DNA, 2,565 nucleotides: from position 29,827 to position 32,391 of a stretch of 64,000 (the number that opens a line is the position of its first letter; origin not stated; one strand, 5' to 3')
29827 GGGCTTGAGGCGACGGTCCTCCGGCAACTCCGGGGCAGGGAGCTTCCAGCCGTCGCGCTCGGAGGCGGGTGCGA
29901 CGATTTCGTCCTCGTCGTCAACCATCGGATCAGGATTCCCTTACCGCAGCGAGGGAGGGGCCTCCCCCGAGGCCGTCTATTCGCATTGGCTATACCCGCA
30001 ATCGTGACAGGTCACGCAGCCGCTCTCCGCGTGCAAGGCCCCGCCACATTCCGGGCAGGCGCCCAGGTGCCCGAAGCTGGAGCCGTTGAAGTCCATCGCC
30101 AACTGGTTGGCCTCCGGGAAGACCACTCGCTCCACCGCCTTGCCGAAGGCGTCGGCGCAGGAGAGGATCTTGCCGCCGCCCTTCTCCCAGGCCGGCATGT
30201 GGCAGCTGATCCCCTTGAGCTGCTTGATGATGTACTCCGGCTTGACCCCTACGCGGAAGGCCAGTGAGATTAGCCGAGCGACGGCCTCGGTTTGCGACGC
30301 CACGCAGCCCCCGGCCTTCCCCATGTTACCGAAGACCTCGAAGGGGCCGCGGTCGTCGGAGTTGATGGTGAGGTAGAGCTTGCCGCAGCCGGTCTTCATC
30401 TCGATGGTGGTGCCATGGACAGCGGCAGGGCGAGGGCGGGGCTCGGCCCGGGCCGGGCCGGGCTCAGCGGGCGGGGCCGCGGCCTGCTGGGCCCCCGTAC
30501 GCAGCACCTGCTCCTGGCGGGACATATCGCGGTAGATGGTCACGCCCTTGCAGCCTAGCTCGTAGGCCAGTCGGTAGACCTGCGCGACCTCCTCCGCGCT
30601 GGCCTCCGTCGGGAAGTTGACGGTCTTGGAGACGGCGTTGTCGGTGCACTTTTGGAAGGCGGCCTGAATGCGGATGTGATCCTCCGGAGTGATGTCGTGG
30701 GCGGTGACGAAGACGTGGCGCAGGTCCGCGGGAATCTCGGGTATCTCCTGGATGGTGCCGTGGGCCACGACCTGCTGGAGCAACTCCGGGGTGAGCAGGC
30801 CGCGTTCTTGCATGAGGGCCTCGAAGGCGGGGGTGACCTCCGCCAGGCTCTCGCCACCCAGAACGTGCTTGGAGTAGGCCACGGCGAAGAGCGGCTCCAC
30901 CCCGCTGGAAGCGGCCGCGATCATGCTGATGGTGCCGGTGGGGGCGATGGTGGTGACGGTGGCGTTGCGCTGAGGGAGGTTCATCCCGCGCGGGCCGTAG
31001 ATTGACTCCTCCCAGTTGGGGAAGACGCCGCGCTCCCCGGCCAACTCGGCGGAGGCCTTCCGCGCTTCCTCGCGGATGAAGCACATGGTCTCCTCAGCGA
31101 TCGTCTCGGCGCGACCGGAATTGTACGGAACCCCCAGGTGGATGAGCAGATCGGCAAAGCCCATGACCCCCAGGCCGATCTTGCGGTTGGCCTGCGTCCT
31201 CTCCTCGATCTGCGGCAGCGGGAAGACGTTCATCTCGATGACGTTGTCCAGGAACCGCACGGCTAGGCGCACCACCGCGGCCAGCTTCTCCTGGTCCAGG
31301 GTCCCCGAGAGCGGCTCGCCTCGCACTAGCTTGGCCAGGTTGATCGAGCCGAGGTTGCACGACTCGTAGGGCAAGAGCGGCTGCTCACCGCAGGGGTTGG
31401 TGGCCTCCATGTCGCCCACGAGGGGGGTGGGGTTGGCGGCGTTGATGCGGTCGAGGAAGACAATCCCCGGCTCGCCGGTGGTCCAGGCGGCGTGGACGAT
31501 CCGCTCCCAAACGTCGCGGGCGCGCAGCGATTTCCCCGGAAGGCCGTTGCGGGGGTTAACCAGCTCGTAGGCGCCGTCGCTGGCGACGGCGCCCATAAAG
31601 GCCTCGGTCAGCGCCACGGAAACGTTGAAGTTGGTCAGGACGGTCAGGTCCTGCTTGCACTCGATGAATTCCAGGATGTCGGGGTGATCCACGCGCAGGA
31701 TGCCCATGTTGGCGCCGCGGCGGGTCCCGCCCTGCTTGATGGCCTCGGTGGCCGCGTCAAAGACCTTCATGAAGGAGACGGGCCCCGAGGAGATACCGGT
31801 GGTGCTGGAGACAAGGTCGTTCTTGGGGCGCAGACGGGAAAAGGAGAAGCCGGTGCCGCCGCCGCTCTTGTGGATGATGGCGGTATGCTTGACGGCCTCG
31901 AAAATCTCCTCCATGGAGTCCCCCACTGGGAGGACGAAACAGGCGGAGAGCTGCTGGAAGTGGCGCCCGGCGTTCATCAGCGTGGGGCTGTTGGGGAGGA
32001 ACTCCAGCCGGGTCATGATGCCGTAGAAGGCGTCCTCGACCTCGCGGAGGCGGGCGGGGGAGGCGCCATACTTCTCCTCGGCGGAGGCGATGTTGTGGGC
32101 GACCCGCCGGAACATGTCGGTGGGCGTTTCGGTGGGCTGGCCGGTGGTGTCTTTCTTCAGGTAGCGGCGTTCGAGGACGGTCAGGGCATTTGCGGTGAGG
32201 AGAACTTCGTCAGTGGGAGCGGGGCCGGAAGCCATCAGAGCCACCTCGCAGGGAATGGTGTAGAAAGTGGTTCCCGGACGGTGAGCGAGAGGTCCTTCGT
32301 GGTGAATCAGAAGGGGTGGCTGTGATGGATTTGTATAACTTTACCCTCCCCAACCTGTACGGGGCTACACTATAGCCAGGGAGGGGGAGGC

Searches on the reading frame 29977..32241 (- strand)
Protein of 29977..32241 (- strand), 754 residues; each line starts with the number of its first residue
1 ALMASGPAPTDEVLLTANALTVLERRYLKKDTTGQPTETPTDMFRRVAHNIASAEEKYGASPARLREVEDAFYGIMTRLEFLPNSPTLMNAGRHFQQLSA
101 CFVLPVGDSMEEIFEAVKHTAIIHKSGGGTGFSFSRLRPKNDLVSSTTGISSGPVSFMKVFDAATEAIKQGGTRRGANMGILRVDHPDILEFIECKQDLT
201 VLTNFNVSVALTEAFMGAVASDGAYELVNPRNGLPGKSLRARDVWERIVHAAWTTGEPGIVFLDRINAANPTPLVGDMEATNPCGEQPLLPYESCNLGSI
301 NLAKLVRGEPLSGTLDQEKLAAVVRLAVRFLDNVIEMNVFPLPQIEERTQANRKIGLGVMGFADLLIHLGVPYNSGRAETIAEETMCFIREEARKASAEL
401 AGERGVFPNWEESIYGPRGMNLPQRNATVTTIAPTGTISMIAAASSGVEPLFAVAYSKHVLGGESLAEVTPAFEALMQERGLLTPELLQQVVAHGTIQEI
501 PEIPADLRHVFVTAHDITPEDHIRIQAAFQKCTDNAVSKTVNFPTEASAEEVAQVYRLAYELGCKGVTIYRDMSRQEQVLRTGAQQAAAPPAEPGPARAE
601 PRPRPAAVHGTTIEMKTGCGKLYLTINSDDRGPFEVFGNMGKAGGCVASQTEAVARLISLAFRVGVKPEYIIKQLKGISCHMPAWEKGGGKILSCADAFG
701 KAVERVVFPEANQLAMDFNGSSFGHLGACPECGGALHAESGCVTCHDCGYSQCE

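Call 65: search_protein_families(library=pfam, proteins=[window:29977-32241:-], max_evalue=0.0001)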
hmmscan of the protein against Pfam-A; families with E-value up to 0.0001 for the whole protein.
window:29977-32241:- (754 aa): 3 families
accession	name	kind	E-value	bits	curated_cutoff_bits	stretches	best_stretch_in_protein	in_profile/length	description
PF02867.20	Ribonuc_red_lgC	-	2.8e-136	455.7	23.9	1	99-570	1-523/523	Ribonucleotide reductase, barrel domain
PF00317.26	Ribonuc_red_lgN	-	6.4e-23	81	28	1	14-94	2-75/77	Ribonucleotide reductase, all-alpha domain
PF12637.14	TSCPD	-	7.2e-22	77.9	22.8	1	614-705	6-86/88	TSCPD domain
